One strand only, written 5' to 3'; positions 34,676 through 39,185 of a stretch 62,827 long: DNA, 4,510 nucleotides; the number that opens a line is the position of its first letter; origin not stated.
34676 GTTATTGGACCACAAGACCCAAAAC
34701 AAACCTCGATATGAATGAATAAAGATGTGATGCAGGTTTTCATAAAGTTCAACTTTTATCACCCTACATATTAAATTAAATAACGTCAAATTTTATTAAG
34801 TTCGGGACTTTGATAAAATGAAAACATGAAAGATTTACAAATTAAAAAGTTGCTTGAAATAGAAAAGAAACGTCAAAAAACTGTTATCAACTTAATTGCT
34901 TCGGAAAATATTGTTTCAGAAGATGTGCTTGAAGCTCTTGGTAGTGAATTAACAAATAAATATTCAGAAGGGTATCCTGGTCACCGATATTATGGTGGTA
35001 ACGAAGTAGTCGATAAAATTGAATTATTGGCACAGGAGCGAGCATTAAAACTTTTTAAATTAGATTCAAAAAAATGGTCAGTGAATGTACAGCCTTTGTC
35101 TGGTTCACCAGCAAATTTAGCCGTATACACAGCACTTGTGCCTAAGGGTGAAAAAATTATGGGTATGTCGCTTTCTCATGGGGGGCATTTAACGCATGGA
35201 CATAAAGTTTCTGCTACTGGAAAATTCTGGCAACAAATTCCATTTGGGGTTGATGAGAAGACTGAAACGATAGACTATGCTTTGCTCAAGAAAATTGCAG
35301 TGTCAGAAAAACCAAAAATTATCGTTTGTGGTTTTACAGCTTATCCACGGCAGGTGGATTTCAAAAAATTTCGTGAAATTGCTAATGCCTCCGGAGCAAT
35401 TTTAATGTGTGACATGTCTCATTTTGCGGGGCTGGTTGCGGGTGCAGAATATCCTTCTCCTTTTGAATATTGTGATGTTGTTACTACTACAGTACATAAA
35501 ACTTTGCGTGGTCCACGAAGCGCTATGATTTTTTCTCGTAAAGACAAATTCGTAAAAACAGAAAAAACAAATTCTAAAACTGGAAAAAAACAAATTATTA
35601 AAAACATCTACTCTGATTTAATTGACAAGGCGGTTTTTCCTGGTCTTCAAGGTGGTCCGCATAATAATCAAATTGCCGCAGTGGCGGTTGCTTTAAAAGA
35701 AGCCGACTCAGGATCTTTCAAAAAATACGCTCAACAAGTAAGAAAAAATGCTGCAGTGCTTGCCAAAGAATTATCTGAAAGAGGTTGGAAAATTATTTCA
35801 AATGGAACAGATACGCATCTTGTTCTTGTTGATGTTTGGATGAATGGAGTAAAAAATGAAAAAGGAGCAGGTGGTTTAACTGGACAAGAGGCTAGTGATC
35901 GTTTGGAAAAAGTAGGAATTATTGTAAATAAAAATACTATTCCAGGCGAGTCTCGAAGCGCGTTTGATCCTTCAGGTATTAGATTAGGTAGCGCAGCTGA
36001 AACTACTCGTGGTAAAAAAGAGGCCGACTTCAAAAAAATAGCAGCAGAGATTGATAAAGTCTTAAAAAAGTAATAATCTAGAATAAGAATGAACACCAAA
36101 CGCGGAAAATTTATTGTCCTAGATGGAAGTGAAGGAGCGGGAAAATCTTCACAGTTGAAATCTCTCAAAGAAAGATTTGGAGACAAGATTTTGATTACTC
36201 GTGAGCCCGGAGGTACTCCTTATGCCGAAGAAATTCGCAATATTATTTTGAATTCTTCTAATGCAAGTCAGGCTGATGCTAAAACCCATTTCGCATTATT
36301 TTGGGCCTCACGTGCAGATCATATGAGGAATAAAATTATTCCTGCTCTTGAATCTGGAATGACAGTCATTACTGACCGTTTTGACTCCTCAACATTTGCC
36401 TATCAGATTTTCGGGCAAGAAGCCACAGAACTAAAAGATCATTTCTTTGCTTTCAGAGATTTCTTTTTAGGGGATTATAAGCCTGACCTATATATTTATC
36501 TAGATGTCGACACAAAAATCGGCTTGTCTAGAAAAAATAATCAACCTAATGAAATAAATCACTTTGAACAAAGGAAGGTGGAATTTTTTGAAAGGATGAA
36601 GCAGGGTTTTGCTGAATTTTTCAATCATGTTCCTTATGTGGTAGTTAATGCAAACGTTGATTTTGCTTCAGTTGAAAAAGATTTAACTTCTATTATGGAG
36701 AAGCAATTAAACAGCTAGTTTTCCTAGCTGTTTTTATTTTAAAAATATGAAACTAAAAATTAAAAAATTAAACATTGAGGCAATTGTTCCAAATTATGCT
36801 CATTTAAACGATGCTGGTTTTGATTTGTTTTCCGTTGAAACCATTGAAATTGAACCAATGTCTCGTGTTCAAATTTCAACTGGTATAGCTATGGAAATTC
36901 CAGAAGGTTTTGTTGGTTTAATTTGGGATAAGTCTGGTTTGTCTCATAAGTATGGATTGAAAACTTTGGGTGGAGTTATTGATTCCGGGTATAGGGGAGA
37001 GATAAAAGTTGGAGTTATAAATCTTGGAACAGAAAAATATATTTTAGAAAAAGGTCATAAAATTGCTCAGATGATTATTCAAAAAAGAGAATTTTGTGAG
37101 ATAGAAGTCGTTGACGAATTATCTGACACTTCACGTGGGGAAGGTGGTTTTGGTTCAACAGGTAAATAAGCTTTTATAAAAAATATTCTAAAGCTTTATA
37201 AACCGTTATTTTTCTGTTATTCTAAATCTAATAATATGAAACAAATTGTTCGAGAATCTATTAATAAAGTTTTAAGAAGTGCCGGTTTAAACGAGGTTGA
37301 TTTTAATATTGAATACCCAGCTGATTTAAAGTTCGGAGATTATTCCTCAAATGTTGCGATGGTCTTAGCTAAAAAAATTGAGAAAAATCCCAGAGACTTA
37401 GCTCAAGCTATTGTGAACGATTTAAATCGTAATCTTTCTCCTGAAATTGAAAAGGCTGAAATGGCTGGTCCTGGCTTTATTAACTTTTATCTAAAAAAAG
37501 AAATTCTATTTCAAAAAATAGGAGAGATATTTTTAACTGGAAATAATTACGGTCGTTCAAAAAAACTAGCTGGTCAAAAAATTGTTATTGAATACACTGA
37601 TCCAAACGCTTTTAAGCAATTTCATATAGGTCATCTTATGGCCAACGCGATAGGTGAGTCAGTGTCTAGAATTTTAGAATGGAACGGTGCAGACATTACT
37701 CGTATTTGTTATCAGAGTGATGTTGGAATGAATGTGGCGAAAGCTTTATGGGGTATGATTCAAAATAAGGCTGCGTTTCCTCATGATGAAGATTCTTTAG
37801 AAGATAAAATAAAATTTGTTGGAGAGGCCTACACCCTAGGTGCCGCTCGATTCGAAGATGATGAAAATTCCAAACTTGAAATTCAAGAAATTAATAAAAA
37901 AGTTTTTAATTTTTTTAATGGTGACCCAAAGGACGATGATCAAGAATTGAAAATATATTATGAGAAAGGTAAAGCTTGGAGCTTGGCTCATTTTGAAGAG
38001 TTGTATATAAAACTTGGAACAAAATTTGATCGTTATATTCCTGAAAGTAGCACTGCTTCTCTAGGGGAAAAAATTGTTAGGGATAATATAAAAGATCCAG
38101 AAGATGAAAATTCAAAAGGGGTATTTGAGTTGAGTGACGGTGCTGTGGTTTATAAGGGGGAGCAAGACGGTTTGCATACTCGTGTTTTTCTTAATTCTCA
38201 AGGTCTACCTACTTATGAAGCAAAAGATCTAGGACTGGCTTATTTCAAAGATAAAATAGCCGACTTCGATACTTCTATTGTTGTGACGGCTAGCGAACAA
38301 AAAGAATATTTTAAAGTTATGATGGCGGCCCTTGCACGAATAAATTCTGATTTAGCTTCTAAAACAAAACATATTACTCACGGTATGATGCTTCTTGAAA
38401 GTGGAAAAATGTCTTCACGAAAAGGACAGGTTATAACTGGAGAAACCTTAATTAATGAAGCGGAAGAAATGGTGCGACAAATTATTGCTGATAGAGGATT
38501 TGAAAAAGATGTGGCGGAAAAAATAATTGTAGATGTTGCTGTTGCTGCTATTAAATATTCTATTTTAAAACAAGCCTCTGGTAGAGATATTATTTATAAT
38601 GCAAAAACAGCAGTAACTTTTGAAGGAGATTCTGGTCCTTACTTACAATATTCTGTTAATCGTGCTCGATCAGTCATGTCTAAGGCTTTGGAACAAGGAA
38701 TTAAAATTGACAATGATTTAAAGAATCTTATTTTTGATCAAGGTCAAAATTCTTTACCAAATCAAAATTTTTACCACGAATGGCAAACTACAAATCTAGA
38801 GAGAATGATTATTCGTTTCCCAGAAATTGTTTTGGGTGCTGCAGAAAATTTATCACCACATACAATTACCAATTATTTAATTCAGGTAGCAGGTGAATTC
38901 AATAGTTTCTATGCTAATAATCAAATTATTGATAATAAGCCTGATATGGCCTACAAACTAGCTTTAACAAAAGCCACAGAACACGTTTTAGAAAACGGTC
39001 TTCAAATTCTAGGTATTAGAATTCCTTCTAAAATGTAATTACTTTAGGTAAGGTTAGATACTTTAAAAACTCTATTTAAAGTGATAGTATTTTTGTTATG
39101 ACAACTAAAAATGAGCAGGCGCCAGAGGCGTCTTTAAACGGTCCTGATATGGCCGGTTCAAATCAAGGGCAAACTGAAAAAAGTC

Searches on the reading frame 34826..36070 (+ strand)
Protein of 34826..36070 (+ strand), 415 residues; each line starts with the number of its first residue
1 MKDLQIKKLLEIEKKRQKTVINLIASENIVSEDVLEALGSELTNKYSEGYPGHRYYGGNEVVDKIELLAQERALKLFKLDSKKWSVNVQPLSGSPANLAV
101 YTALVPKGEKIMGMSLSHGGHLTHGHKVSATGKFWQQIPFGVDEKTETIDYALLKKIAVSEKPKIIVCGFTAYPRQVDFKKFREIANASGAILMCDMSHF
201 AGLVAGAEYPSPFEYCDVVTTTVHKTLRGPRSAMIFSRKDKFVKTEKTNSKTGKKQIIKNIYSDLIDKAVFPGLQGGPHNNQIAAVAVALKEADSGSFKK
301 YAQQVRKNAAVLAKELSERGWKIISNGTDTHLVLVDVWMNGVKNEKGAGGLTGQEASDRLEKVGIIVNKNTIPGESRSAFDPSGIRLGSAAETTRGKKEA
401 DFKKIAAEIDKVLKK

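Call 36: search_protein_families(library=pfam, proteins=[window:34826-36070:+], max_evalue=0.001)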
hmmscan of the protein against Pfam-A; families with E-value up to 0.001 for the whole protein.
window:34826-36070:+ (415 aa): 2 families
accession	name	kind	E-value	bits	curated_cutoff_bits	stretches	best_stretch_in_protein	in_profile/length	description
PF00464.25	SHMT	-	1.3e-162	541.4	27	1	2-407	4-397/399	Serine hydroxymethyltransferase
PF00155.27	Aminotran_1_2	-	1.5e-05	24.8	19.7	1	85-389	66-346/361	Aminotransferase class I and II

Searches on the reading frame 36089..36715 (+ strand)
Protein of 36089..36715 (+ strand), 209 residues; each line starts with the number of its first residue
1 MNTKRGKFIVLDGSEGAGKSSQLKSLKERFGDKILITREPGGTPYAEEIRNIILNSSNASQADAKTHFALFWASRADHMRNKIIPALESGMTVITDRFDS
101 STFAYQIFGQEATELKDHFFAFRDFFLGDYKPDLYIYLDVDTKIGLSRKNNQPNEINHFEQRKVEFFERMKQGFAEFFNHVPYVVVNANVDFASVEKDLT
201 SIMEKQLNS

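Call 36: search_protein_families(library=pfam, proteins=[window:36089-36715:+], max_evalue=0.001)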
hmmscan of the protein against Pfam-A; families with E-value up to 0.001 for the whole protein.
window:36089-36715:+ (209 aa): 4 families
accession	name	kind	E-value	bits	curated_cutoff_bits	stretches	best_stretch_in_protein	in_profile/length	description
PF02223.23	Thymidylate_kin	-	9.3e-36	123.7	27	1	11-196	1-182/185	Thymidylate kinase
PF13521.12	AAA_28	-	3.9e-05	24.3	27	1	9-186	2-156/164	AAA domain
PF01712.25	dNK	-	0.00018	21.8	27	1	9-205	1-197/203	Deoxynucleoside kinase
PF13401.12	AAA_22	-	0.00076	20.2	27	0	5-90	4-82/130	AAA domain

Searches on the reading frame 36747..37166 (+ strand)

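Call 36: search_protein_families(library=pfam, proteins=[window:36747-37166:+], max_evalue=0.001)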
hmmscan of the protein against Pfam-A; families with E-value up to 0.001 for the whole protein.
window:36747-37166:+ (140 aa): 2 families
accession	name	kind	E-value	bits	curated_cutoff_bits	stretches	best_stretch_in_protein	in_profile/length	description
PF00692.24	dUTPase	-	1.4e-30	106.2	22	1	12-139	3-129/129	dUTPase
PF22769.1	DCD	-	7.6e-06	26.5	27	1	35-113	73-152/153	dCTP deaminase-like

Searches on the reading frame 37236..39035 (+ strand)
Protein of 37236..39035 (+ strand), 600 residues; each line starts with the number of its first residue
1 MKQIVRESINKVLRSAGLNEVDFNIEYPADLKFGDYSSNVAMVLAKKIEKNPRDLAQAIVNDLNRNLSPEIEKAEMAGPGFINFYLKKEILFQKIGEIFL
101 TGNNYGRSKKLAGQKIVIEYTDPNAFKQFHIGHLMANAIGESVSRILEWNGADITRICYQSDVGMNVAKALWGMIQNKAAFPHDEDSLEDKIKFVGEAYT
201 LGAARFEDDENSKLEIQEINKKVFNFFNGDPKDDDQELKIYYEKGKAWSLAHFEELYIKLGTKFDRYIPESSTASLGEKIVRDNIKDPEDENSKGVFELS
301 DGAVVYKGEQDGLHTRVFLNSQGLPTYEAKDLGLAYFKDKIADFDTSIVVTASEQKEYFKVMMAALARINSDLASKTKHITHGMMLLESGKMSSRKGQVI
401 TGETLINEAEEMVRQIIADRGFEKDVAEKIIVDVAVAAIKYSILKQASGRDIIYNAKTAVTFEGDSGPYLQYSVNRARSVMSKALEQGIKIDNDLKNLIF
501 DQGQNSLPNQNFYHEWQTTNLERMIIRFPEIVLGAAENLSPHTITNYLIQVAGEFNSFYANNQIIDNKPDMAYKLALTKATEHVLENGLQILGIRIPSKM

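Call 36: search_protein_families(library=pfam, proteins=[window:37236-39035:+], max_evalue=0.001)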
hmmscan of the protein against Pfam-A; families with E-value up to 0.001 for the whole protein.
window:37236-39035:+ (600 aa): 4 families
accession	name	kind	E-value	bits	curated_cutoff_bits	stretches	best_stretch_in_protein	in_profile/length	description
PF00750.26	tRNA-synt_1d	-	5.1e-33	114.9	23.3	1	97-454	4-347/349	tRNA synthetases class I (R), catalytic domain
PF05746.21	DALR_1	-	8.5e-27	94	22.3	1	470-600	1-117/117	DALR anticodon binding domain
PF03485.21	Arg_tRNA_synt_N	-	5.2e-25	88.3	21.5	1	5-86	3-85/85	Arginyl tRNA synthetase N terminal domain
PF00133.28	tRNA-synt_1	-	0.00077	18.8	22.7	0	113-161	22-70/414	tRNA synthetases class I (I, L, M and V)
